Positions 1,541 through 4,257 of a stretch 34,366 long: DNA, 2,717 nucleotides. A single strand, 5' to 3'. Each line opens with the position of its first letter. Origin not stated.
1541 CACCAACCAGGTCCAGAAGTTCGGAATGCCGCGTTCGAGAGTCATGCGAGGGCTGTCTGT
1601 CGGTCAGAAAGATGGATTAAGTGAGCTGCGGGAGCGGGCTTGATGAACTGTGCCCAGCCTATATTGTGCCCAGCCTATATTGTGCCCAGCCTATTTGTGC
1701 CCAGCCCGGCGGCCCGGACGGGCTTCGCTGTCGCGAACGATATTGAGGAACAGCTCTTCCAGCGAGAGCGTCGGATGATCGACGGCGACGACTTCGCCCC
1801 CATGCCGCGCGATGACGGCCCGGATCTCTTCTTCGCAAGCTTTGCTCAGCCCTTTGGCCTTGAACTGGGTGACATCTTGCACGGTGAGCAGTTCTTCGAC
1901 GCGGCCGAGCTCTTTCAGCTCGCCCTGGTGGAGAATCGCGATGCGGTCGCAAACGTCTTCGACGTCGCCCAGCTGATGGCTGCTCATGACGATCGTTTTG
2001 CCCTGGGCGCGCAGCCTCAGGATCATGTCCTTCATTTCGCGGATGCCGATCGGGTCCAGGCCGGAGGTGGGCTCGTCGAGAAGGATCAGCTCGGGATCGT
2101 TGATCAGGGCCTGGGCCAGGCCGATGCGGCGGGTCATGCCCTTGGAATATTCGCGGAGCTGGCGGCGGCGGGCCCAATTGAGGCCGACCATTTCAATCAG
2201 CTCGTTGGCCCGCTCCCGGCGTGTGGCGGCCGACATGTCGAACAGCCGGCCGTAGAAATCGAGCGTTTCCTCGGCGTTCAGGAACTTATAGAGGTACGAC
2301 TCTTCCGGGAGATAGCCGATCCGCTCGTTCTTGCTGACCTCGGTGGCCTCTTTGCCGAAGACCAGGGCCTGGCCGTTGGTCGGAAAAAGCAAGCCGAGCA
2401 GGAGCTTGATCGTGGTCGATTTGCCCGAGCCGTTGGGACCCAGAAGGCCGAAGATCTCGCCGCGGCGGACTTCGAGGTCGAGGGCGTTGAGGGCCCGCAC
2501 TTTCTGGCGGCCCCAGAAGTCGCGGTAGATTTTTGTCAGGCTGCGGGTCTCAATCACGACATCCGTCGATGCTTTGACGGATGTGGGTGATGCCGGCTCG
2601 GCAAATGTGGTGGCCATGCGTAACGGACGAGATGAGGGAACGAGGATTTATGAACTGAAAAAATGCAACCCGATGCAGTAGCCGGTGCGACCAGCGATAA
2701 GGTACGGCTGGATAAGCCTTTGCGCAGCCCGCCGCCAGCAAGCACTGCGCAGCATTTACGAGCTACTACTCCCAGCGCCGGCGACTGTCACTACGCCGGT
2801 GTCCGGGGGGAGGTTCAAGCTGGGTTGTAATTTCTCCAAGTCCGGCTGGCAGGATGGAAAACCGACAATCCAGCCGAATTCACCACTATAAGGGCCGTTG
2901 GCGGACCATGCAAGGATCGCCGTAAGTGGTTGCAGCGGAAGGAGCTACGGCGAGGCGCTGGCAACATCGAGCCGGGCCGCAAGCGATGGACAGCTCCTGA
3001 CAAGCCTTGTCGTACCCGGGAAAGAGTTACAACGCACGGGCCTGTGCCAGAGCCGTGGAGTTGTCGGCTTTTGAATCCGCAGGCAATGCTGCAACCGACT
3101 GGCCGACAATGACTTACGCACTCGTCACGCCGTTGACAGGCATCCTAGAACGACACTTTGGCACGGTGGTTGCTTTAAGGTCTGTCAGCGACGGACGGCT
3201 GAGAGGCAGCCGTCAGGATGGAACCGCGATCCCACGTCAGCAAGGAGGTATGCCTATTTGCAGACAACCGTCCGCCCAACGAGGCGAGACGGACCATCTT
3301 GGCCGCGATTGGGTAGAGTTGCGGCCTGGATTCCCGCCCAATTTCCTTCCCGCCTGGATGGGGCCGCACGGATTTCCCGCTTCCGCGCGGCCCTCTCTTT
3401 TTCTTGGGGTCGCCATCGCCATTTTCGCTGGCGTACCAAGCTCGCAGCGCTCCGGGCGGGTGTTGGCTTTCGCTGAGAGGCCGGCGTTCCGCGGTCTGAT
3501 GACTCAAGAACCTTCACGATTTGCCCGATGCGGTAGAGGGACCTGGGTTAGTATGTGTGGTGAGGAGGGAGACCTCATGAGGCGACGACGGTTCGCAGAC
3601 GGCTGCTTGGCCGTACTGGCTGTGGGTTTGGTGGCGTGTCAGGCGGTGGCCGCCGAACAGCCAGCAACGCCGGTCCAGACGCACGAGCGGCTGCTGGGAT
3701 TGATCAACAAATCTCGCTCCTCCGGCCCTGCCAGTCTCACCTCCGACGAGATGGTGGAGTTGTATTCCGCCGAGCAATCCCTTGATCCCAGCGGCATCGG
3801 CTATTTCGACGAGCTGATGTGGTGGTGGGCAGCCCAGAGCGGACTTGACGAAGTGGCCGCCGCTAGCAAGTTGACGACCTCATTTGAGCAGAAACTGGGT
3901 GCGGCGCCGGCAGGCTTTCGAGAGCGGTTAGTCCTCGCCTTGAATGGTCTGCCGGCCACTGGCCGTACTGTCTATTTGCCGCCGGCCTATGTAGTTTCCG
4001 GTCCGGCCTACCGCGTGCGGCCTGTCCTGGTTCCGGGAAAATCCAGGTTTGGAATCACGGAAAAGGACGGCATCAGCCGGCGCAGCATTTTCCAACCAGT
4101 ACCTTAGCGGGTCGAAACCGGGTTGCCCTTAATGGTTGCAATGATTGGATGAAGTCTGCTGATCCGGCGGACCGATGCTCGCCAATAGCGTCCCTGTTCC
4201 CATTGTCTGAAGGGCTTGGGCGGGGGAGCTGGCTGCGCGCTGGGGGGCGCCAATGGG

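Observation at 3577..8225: Slam / type-XI-secretion-like TPR + beta-barrel outer-membrane protein with a lipoprotein gene and a tandem array of glycine-rich secreted paralogs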

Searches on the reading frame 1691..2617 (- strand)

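Call 59: search_protein_families(library=pfam, proteins=[window:1691-2617:-], max_evalue=0.001)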
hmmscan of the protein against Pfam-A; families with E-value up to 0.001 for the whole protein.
window:1691-2617:- (308 aa): 2 families
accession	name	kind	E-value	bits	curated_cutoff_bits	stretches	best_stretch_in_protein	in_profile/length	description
PF00005.33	ABC_tran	-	6.8e-30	104.9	25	1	43-185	1-137/137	ABC transporter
PF13304.12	AAA_21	-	3.3e-10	41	27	1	152-215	233-299/304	AAA domain, putative AbiEii toxin, Type IV TA system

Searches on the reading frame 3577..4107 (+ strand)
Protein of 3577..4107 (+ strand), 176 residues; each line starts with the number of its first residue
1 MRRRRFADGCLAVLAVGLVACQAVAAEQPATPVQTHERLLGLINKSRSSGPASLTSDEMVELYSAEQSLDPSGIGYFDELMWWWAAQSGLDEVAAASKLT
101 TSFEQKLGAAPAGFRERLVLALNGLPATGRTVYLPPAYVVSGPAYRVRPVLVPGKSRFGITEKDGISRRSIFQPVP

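Call 4: search_protein_families(library=pfam, proteins=[window:3577-4107:+], max_evalue=1)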
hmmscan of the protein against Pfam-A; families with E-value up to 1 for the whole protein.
window:3577-4107:+ (176 aa): 1 family
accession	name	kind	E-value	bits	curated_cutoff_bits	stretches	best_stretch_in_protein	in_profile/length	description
PF16667.10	MPDZ_u10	-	0.16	13.3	25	1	29-57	27-55/65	Unstructured region 10 on multiple PDZ protein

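Call 5: search_protein_families(library=ncbifam, proteins=[window:3577-4107:+], max_evalue=1)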
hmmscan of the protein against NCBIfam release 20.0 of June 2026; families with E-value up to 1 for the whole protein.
window:3577-4107:+ (176 aa): 0 families

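Call 89: search_protein_families(library=pfam, alignment_id=A7, max_evalue=0.1)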
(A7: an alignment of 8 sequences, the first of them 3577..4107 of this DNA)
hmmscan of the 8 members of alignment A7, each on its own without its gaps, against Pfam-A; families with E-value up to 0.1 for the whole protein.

A. member 1, window:3577-4107:+ (176 aa): 0 families

B. families by the number of members that match (of 8 scanned): 1 family
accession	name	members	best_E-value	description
PF00300.27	His_Phos_1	1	0.027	Histidine phosphatase superfamily (branch 1)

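Call 90: search_solved_structures(query=A7, max_evalue=1)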
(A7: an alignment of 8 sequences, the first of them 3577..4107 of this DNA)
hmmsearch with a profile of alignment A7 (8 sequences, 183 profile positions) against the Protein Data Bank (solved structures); distinct sequences matched with E-value up to 1: 3.
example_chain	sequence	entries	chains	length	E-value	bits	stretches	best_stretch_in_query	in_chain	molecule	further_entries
8jbd_A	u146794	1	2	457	0.44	13.5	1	83-134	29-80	Adenylosuccinate lyase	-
3l19_A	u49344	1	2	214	0.52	13.2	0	33-67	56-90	Calcium/calmodulin dependent protein kinase with a kinase domain and 4 calmodulin like EF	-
3q5i_A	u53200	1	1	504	0.54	13.2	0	35-72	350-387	Protein kinase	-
